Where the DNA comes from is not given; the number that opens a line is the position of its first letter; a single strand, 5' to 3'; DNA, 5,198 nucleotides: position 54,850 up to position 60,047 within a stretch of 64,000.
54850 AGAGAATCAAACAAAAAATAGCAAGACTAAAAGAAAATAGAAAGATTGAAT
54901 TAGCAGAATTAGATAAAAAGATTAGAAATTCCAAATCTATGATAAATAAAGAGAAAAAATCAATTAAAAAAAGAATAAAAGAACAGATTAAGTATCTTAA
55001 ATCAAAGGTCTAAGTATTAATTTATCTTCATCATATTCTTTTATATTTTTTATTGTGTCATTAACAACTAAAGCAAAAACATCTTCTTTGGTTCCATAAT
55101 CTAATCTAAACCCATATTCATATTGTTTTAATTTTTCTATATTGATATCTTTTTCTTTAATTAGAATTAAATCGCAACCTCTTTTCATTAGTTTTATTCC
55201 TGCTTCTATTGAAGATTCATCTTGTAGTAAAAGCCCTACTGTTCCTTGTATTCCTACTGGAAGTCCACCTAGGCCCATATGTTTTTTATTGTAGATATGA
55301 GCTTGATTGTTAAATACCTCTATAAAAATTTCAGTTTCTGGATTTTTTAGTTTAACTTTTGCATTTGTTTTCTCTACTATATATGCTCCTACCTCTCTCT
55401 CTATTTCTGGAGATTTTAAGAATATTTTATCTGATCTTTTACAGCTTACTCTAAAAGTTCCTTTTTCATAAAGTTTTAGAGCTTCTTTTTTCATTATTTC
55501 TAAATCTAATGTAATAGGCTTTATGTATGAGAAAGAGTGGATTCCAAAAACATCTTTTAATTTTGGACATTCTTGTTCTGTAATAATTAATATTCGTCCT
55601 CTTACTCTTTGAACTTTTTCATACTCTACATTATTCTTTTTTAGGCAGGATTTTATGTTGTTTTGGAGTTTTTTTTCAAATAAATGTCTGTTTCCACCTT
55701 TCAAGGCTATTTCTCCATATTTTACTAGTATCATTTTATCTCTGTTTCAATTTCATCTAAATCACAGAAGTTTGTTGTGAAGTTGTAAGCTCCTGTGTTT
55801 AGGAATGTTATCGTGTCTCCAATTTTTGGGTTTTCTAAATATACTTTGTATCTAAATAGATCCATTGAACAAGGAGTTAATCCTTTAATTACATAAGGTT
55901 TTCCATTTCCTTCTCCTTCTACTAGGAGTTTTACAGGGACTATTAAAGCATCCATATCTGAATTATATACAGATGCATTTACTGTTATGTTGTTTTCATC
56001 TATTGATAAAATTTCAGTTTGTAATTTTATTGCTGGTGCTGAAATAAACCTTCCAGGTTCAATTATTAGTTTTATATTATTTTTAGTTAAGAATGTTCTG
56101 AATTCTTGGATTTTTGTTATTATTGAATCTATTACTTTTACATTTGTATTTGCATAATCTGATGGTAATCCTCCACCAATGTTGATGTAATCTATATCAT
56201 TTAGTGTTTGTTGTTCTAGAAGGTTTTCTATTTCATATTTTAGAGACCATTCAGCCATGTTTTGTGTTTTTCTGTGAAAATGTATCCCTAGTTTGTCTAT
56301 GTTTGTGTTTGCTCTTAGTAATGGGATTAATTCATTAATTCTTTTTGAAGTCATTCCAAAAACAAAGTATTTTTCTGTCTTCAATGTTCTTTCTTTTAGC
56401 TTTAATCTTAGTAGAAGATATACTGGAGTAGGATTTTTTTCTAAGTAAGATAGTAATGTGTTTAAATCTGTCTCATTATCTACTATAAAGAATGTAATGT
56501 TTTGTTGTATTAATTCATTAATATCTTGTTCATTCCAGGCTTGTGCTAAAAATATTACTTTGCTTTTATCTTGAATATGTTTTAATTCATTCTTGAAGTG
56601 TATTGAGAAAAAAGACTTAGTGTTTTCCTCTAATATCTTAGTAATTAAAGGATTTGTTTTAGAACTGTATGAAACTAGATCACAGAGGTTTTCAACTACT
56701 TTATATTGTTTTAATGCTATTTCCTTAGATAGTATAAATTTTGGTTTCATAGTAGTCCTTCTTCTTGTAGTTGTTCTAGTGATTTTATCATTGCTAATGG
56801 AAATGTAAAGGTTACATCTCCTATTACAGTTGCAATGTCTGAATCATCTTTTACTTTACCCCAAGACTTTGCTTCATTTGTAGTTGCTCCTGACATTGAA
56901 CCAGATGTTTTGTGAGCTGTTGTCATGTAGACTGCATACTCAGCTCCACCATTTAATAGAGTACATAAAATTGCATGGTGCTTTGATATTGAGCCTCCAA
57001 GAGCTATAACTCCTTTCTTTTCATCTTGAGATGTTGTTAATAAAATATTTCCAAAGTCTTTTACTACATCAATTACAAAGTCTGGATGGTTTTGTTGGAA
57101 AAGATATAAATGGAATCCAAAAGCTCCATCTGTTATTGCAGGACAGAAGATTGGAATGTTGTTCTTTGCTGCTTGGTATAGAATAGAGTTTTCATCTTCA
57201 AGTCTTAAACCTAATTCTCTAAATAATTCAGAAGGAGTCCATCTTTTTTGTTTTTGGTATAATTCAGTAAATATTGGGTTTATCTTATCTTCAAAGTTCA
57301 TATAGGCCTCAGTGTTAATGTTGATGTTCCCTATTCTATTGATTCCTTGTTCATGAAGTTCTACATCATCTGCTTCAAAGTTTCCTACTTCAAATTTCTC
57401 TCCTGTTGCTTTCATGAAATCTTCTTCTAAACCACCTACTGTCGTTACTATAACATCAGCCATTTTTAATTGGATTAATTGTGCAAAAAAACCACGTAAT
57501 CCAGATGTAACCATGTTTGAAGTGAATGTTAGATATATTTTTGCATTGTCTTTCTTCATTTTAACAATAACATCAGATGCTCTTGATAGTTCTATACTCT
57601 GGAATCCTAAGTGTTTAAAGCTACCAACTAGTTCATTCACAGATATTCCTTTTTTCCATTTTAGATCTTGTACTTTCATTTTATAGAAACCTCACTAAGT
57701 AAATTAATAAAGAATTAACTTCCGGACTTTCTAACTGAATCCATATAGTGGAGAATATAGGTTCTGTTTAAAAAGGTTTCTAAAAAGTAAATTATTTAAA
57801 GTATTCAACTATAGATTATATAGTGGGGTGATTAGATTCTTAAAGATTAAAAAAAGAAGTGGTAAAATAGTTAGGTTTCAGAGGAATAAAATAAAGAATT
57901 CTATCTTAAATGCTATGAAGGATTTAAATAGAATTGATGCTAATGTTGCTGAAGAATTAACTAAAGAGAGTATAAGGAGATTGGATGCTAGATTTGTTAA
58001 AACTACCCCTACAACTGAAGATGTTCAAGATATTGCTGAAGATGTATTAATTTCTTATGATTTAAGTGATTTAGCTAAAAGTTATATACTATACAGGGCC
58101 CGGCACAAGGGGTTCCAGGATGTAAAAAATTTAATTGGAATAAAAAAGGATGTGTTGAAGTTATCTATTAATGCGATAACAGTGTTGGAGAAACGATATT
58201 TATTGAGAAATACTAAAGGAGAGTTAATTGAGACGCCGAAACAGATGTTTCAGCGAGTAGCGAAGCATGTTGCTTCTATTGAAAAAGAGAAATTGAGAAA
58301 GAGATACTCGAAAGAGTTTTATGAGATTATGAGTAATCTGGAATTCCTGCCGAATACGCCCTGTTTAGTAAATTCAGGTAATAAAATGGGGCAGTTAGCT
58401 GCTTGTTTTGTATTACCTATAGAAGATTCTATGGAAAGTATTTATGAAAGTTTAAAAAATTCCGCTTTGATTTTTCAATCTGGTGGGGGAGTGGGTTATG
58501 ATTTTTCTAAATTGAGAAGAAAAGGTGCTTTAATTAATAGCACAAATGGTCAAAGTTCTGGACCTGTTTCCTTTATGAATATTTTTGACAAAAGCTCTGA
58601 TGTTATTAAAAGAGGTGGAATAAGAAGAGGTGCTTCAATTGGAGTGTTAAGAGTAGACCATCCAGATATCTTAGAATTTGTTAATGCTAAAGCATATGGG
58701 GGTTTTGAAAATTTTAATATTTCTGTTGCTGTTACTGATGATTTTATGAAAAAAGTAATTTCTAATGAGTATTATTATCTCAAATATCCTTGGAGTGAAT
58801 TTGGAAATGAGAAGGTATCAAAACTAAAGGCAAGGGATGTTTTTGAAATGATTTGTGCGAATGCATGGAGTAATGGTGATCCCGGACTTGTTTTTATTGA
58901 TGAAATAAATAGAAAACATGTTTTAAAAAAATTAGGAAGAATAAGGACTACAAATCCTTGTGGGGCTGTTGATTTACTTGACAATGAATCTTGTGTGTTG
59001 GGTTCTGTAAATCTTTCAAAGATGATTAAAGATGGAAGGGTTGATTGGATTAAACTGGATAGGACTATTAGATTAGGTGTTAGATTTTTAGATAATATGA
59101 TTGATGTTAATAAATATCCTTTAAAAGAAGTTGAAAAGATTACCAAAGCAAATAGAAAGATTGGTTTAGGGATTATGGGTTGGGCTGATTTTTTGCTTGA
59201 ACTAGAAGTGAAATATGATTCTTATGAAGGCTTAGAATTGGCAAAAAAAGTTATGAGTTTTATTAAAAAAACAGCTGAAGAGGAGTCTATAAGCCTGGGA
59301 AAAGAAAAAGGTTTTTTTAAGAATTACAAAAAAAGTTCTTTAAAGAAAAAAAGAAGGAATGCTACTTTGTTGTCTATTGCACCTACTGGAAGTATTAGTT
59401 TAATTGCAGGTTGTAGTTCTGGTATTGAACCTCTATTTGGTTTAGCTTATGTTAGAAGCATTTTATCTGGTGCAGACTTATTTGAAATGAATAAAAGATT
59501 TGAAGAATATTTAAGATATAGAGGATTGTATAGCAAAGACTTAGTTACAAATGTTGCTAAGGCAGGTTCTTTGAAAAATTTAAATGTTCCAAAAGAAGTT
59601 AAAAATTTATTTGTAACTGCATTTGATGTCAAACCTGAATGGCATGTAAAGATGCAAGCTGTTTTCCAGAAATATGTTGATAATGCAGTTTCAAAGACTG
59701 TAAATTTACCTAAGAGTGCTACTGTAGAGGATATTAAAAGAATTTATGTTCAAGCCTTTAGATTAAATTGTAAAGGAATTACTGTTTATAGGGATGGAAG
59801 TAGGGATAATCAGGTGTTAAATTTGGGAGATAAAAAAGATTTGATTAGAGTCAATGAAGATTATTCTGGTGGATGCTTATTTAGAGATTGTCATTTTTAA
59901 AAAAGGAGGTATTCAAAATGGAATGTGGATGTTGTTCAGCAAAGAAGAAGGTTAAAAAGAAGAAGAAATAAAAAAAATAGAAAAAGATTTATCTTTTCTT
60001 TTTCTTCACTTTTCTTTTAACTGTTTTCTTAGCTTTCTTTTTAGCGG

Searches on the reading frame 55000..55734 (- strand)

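Call 87: search_protein_families(library=pfam, proteins=[window:55000-55734:-], max_evalue=0.0001)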
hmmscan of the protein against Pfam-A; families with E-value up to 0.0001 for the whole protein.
window:55000-55734:- (245 aa): 2 families
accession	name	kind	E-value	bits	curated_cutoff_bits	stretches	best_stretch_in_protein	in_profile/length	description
PF22025.1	ThiI_fer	-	1.5e-19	70.7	25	1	1-69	1-72/72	ThiI ferredoxin-like domain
PF02926.22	THUMP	-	8e-14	52.3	20.6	1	90-148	22-82/84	THUMP domain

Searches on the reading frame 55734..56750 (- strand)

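Call 87: search_protein_families(library=pfam, proteins=[window:55734-56750:-], max_evalue=0.0001)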
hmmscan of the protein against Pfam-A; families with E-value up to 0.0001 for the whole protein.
window:55734-56750:- (339 aa): 1 family
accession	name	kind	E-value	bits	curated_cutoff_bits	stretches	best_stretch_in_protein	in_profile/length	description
PF02784.22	Orn_Arg_deC_N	-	1e-14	54.9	23.4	1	27-238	21-247/247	Pyridoxal-dependent decarboxylase, pyridoxal binding domain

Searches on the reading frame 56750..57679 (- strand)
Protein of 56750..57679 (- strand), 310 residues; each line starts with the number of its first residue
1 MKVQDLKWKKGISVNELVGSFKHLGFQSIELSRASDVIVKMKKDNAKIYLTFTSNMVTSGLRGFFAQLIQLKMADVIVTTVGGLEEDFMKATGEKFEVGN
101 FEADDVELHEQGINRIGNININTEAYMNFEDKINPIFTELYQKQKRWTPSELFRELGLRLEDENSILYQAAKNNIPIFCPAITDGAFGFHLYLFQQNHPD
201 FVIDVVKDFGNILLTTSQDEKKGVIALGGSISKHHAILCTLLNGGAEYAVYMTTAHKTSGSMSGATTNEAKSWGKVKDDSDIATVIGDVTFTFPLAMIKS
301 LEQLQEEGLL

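Call 87: search_protein_families(library=pfam, proteins=[window:56750-57679:-], max_evalue=0.0001)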
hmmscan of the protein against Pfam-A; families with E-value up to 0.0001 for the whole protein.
window:56750-57679:- (310 aa): 1 family
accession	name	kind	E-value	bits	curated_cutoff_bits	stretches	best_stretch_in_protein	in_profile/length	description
PF01916.23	DS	-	2.5e-101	339.2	27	1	16-297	1-285/288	Deoxyhypusine synthase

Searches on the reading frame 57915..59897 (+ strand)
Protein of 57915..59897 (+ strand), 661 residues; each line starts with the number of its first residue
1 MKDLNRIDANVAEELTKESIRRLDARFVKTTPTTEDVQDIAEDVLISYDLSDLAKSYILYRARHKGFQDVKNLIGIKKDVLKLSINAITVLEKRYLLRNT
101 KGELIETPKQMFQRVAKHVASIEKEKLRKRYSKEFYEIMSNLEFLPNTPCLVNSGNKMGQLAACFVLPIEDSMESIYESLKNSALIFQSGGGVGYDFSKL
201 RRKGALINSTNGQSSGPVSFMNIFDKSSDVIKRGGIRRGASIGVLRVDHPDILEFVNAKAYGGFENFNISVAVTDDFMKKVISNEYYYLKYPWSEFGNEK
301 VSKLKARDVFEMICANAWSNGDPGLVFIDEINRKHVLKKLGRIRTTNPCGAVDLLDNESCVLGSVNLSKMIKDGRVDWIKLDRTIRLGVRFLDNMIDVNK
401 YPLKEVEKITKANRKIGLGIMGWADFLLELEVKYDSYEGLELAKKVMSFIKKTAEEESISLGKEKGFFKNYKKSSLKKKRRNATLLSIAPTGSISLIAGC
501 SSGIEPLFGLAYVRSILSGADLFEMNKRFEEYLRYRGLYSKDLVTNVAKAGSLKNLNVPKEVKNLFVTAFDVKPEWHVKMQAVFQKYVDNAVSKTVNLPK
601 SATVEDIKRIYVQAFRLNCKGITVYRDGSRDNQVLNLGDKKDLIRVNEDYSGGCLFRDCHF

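Call 6: search_protein_families(library=pfam, proteins=[window:57915-59897:+], max_evalue=0.001)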
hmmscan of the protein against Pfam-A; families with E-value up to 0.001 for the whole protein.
window:57915-59897:+ (661 aa): 3 families
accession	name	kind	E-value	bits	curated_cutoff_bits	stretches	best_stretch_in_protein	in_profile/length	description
PF02867.20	Ribonuc_red_lgC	-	8.4e-134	447.5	23.9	2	162-479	1-347/523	Ribonucleotide reductase, barrel domain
PF00317.26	Ribonuc_red_lgN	-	7.5e-25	87.2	28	1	82-158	2-76/77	Ribonucleotide reductase, all-alpha domain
PF03477.21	ATP-cone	-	8e-09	36.4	25.8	1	7-65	30-87/88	ATP cone domain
